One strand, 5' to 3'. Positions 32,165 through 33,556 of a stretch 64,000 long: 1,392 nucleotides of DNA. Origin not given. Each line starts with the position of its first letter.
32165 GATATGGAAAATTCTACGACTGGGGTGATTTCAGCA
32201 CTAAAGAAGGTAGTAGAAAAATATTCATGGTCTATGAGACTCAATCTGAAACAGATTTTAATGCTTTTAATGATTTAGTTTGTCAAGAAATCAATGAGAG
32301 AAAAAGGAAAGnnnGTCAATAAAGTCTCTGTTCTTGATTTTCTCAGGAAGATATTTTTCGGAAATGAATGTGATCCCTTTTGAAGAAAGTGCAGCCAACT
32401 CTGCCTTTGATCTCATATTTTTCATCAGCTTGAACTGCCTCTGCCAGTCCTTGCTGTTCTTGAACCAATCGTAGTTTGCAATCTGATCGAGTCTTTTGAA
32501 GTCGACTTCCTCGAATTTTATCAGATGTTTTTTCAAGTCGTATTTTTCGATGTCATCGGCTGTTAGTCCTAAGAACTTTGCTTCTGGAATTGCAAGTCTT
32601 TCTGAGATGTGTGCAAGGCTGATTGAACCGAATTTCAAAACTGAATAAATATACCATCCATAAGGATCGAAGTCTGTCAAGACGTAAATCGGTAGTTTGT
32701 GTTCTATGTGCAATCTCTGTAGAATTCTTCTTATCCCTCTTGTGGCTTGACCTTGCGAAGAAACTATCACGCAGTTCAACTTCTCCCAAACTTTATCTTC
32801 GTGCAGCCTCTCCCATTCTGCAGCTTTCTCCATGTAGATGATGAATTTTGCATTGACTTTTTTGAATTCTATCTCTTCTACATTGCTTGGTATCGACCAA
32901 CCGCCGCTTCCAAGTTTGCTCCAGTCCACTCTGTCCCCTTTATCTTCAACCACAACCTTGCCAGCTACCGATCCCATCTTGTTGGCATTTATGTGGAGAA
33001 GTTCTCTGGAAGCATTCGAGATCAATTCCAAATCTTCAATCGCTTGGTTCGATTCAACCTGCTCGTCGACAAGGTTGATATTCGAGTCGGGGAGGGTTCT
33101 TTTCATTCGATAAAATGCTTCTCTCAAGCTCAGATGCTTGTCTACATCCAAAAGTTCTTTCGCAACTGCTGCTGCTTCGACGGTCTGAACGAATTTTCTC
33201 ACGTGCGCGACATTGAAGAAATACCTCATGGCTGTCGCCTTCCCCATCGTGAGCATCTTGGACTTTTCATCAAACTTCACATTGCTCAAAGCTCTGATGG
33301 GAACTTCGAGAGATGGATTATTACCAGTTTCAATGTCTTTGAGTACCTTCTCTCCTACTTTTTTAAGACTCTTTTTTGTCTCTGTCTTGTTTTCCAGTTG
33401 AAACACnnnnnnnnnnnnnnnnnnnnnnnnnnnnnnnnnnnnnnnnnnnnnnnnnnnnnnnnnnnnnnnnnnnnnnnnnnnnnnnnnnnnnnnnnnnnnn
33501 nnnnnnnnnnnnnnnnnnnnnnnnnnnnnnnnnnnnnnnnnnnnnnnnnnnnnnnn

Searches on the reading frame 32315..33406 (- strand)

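Call 9: search_protein_families(library=pfam, max_evalue=0.0001, proteins=[window:32315-33406:-])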
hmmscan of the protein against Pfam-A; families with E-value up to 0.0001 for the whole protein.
seq(364 aa): 3 families
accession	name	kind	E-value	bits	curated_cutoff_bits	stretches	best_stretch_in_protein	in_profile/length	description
PF21180.3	TOP6A-Spo11_Toprim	-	1.2e-56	191.7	24.1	1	188-357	1-170/170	Topoisomerase 6 subunit A/Spo11, Toprim domain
PF04406.19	TP6A_N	-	9.8e-12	45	26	1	70-139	1-62/62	Type IIB DNA topoisomerase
PF20768.2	Topo_VI_alpha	-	4.7e-10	39.5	23.6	1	145-184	5-49/50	All-beta domain in DNA topoisomerase VI alpha subunit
